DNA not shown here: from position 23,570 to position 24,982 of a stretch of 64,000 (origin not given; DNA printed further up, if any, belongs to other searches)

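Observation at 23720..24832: Unusual domain architecture: N-terminal His-ligand cupin fused to a C-terminal haem-oxygenase-like (HDO) helical domain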

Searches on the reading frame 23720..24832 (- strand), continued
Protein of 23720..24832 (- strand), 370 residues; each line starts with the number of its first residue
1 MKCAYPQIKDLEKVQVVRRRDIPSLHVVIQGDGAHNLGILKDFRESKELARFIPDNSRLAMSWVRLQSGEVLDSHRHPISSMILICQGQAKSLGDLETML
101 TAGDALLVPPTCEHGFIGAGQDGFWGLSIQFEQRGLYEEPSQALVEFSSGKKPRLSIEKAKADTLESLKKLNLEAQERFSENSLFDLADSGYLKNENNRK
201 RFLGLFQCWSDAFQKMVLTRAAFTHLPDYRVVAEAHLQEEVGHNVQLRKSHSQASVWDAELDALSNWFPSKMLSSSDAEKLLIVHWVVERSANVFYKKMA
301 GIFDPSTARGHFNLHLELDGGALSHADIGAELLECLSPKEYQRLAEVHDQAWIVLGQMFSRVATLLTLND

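Call 42: find_encoding_contigs(protein=P0012, flank=8000, max_places=2)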
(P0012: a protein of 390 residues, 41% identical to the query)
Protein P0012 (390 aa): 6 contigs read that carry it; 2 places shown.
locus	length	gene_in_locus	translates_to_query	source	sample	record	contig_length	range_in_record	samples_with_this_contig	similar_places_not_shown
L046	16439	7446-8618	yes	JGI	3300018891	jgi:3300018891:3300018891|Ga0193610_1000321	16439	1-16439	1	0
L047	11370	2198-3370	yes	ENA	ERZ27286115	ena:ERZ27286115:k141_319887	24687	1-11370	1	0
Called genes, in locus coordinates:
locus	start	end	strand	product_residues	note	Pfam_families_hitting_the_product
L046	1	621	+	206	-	?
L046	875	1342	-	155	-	-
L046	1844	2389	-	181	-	PF25490:DUF7910 (weak)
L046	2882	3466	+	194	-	-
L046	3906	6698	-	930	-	PF22848:ASD1_dom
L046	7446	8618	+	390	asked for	PF07883:Cupin_2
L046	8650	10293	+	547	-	PF01019:G_glu_transpept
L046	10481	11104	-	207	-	PF02798:GST_N, PF13417:GST_N_3, PF13409:GST_N_2, PF00043:GST_C, PF14497:GST_C_3, PF13410:GST_C_2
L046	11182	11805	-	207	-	PF02798:GST_N, PF13417:GST_N_3, PF13409:GST_N_2, PF00043:GST_C, PF14497:GST_C_3 (weak), PF13410:GST_C_2 (weak)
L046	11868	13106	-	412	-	PF08448:PAS_4, PF13188:PAS_8 (faint), PF00989:PAS (weak), PF08448:PAS_4, PF13426:PAS_9 (weak), PF01740:STAS, PF13466:STAS_2 (weak)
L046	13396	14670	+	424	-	-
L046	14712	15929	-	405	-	PF13424:TPR_12 (faint), PF07719:TPR_2 (faint)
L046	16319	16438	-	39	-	?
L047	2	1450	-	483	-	?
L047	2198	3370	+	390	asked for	PF07883:Cupin_2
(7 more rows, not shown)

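Call 43: find_encoding_contigs(protein=P0016, flank=7000, max_places=2)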
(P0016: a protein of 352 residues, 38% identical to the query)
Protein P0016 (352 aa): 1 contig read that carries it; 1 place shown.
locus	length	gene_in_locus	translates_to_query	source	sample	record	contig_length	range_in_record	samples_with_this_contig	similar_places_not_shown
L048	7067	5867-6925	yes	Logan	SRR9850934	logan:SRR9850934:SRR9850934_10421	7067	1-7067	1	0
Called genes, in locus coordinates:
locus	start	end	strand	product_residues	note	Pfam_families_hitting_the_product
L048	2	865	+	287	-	?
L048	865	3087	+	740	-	-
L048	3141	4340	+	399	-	PF07690:MFS_1, PF05977:MFS_3 (weak)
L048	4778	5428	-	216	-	PF03050:DDE_Tnp_IS66 (weak), PF00665:rve, PF13610:DDE_Tnp_IS240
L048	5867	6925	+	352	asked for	PF07883:Cupin_2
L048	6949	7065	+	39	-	?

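Call 61: search_protein_families(library=pfam, proteins=[L011:12677-14290:+, L011:14423-15814:+, L011:15859-16914:+, L011:17042-18055:+, L011:18156-19397:+, L011:19544-20809:+, L030:8446-9315:+, L030:9312-9977:+, L030:12085-12996:-, L030:14269-17844:-], max_evalue=0.001)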
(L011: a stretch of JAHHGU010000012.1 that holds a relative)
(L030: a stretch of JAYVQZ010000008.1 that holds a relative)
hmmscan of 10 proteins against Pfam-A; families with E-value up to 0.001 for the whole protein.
L011:12677-14290:+ (537 aa): 4 families
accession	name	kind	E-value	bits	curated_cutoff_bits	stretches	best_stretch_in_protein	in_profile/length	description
PF04820.20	Trp_halogenase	-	6.7e-147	490.5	21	1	7-488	1-456/458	Tryptophan halogenase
PF01266.30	DAO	-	3.4e-06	27.3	27.9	1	8-242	2-209/353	FAD dependent oxidoreductase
PF12831.13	FAD_oxidored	-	2.2e-05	24.4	27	0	132-236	46-145/416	FAD dependent oxidoreductase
PF07992.20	Pyr_redox_2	-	0.00082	19.3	26.1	0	7-39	2-31/291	Pyridine nucleotide-disulphide oxidoreductase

L011:14423-15814:+ (463 aa): 7 families
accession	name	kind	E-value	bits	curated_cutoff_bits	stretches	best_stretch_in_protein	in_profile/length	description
PF01494.25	FAD_binding_3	-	4.3e-23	82.5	22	1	3-321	3-312/349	FAD binding domain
PF01266.30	DAO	-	5e-08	33.3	27.9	1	3-36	1-34/353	FAD dependent oxidoreductase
PF13450.12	NAD_binding_8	-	1.4e-07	32.1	21.9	1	6-36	1-31/68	NAD(P)-binding Rossmann-like domain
PF00070.33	Pyr_redox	-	9.7e-06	26.5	22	1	4-37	2-35/82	Pyridine nucleotide-disulphide oxidoreductase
PF07992.20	Pyr_redox_2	-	0.00012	22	26.1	1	2-45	143-187/291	Pyridine nucleotide-disulphide oxidoreductase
PF02737.24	3HCDH_N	-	0.00033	21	22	1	4-41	2-39/180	3-hydroxyacyl-CoA dehydrogenase, NAD binding domain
PF02558.23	ApbA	-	0.00044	20.3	22.2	1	4-48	1-44/150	Ketopantoate reductase PanE/ApbA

L011:15859-16914:+ (351 aa): 3 families
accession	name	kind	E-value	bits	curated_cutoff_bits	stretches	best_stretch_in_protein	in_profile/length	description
PF00891.24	Methyltransf_2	-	3.6e-48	164.1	22.3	1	127-332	4-210/210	O-methyltransferase domain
PF08100.18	Dimerisation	-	3.1e-16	59.4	25.6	1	22-102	6-91/93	O-methyltransferase dimerisation domain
PF08242.18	Methyltransf_12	-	0.00022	22.3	30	1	188-284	1-97/98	Methyltransferase domain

L011:17042-18055:+ (337 aa): 0 families

L011:18156-19397:+ (413 aa): 4 families
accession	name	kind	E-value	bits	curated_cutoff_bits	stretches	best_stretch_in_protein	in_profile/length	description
PF13535.11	ATP-grasp_4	-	5.8e-10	39.4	27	1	148-285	1-156/160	ATP-grasp domain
PF02655.19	ATP-grasp_3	-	5.7e-09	36.7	23.2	1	114-284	3-159/160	ATP-grasp domain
PF02786.22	CPSase_L_D2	-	8.3e-07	29.2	19.8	1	114-175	1-64/211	Carbamoyl-phosphate synthase L chain, ATP binding domain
PF02222.28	ATP-grasp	-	0.00016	21.8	27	1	122-183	3-65/179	ATP-grasp domain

L011:19544-20809:+ (421 aa): 6 families
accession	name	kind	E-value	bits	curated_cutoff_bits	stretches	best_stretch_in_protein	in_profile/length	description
PF13535.11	ATP-grasp_4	-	4.7e-20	72.3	27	1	166-297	3-151/160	ATP-grasp domain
PF18603.7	LAL_C2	-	1.2e-19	70.8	29.4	1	343-418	1-77/78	L-amino acid ligase C-terminal domain 2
PF18130.6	ATPgrasp_N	-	5.9e-09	36.8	27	1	41-119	2-81/81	ATP-grasp N-terminal domain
PF02786.22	CPSase_L_D2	-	8.9e-06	25.8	19.8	1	130-220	1-99/211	Carbamoyl-phosphate synthase L chain, ATP binding domain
PF07478.18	Dala_Dala_lig_C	-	1.2e-05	25.4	24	1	159-221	30-91/204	D-ala D-ala ligase C-terminus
PF02655.19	ATP-grasp_3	-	0.00011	22.8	23.2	1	165-254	31-115/160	ATP-grasp domain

L030:8446-9315:+ (289 aa): 1 family
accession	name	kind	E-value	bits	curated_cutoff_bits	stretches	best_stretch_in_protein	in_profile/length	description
PF00351.26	Biopterin_H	-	8.7e-24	84.6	22.7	2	184-278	189-283/331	Biopterin-dependent aromatic amino acid hydroxylase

L030:9312-9977:+ (221 aa): 7 families
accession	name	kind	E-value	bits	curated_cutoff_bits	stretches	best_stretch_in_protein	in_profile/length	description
PF13649.12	Methyltransf_25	-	3.4e-11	44.1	27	1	46-136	2-92/97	Methyltransferase domain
PF13847.12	Methyltransf_31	-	4.9e-11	43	27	1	43-153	5-114/145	Methyltransferase domain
PF08242.18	Methyltransf_12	-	9.4e-11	42.8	30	1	46-137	1-92/98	Methyltransferase domain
PF08241.18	Methyltransf_11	-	2.8e-09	37.9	21.2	1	47-139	2-89/95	Methyltransferase domain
PF05175.20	MTS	-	7.8e-07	29.3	23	1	41-122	31-110/170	Methyltransferase small domain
PF13489.12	Methyltransf_23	-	1.5e-06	28.5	27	1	32-164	13-139/164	Methyltransferase domain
PF01209.24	Ubie_methyltran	-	3e-05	23.9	20.1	1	42-103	48-109/233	ubiE/COQ5 methyltransferase family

L030:12085-12996:- (303 aa): 8 families
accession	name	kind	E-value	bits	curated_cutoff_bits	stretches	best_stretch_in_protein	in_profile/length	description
PF13535.11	ATP-grasp_4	-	1.4e-19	70.7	27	1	45-182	3-155/160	ATP-grasp domain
PF18603.7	LAL_C2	-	2.6e-19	69.7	29.4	1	222-297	1-77/78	L-amino acid ligase C-terminal domain 2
PF02655.19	ATP-grasp_3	-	4.1e-10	40.4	23.2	1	44-181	31-159/160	ATP-grasp domain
PF01071.24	GARS_A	-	1.3e-06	28.8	27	1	9-180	2-190/194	Phosphoribosylglycinamide synthetase, ATP-grasp (A) domain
PF07478.18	Dala_Dala_lig_C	-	3.7e-06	27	24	1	37-180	29-177/204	D-ala D-ala ligase C-terminus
PF15632.11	ATPgrasp_Ter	-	4.8e-06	26.8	29.1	1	83-220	4-124/131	ATP-grasp in the biosynthetic pathway with Ter operon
PF02222.28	ATP-grasp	-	5.1e-05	23.4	27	1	17-153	3-141/179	ATP-grasp domain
PF02786.22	CPSase_L_D2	-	0.00019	21.4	19.8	1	9-199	1-198/211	Carbamoyl-phosphate synthase L chain, ATP binding domain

L030:14269-17844:- (1191 aa): 10 families
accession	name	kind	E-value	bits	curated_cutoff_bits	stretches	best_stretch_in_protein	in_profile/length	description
PF00005.33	ABC_tran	-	6.7e-52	176.2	25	2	976-1122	1-137/137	ABC transporter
PF00664.28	ABC_membrane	-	5.3e-35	121.9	28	2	656-896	24-258/274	ABC transporter transmembrane region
PF02463.25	SMC_N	-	2.1e-15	57.2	40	1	1086-1164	129-211/220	RecF/RecN/SMC N terminal domain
PF13191.12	AAA_16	-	6e-08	33.8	32.6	0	409-435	25-51/167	AAA ATPase domain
PF13304.12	AAA_21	-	2.6e-07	31.4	27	0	1035-1128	175-275/304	AAA domain, putative AbiEii toxin, Type IV TA system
PF13555.12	AAA_29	-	5.9e-07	29.6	27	0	988-1013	24-49/61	P-loop containing region of AAA domain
PF20703.3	nSTAND1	-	1.1e-06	29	27.1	1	404-601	29-203/379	Novel STAND NTPase 1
PF03193.22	RsgA_GTPase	-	0.00062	20.1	30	0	388-437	87-135/174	RsgA GTPase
PF22039.1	HUTI_composite_bact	-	0.00074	19.5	25.5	0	1162-1184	3-25/26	Imidazolonepropionase-like composite domain, bacteria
PF01926.29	MMR_HSR1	-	0.00076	20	21.9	0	411-431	2-22/113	50S ribosome-binding GTPase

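Call 64: search_protein_families(library=pfam, alignment_id=A3, max_evalue=0.01)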
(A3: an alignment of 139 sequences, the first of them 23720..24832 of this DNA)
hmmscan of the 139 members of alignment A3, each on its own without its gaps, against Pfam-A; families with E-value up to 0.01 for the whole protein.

A. member 1, window:23720-24832:- (370 aa): 2 families
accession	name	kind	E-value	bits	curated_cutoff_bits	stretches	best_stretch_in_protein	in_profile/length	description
PF07883.17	Cupin_2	-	1.6e-06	28.2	27.2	1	63-121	2-61/70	Cupin domain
PF02311.25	AraC_binding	-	0.00055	20.1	21.1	1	73-133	17-78/135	AraC-like ligand binding domain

B. families by the number of members that match (of 139 scanned): 35 families (the first 25 are shown)
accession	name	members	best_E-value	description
PF07883.17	Cupin_2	81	4.8e-16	Cupin domain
PF14518.11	Haem_oxygenas_2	49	9.9e-09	Iron-containing redox enzyme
PF02311.25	AraC_binding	46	3.5e-09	AraC-like ligand binding domain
PF00190.28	Cupin_1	35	2.2e-09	Cupin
PF12973.13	Cupin_7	29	5.6e-08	ChrR Cupin-like domain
PF12852.13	Cupin_6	11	3.4e-06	Cupin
PF17885.6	Smoa_sbd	3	2.7e-37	Styrene monooxygenase A putative substrate binding domain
PF03079.20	ARD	3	0.00023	ARD/ARD' family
PF08007.18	JmjC_2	2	9.2e-05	JmjC domain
PF01266.30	DAO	2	0.00013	FAD dependent oxidoreductase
PF07992.20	Pyr_redox_2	2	0.00015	Pyridine nucleotide-disulphide oxidoreductase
PF01050.24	MannoseP_isomer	2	0.00066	Mannose-6-phosphate isomerase C-terminal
PF03807.23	F420_oxidored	2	0.0027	NADP oxidoreductase coenzyme F420-dependent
PF01494.25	FAD_binding_3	1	2.6e-05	FAD binding domain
PF11699.14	CENP-C_C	1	4.4e-05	Mif2/CENP-C like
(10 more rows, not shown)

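Call 65: search_solved_structures(query=A3, max_evalue=10, show_alignments=0)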
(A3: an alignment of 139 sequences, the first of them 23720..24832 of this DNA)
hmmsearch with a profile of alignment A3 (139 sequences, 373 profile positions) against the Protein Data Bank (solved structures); distinct sequences matched with E-value up to 10: 112 (the best 60 are shown).
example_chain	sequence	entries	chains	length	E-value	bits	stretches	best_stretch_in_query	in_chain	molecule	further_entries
1yhf_A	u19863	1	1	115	1.3e-08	37.4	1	23-124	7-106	hypothetical protein SPy1581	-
3rns_A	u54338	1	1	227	1.8e-08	36.9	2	29-128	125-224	Cupin 2 conserved barrel domain protein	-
2ozj_A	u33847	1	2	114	1.1e-07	34.4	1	35-129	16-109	Cupin 2, conserved barrel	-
5e1r_A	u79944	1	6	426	1.1e-07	34.4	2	35-121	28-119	7S vicilin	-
4e2g_A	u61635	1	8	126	2e-07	33.5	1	33-125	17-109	Cupin 2 conserved barrel domain protein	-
4mv2_A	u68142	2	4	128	2.3e-07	33.3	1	59-133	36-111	plu4264 | plu4264 protein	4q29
6a55_A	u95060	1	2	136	4.1e-07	32.5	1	48-124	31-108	Novel protein with potential Cupin domain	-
6a53_A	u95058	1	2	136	4.3e-07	32.4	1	48-124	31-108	Novel protein with potential Cupin domain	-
5tfz_A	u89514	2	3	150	5.3e-07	32.1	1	47-123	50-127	dimethylsulfoniopropionate lyase DddK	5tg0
6a54_A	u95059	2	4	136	6.8e-07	31.7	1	48-124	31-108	Novel protein with potential Cupin domain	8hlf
7u1j_A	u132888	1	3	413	8.9e-07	31.4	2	9-133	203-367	Convicilin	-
3bu7_A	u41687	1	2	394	8.9e-07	31.4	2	59-118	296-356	Gentisate 1,2-dioxygenase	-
5vf5_A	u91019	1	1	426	1.7e-06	30.5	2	70-125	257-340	SM80.1 Vicilin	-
6l4m_A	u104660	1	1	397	1.9e-06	30.3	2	70-131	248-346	Vicilin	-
4rd7_A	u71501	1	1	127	2.3e-06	30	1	54-127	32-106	Cupin 2 conserved barrel domain protein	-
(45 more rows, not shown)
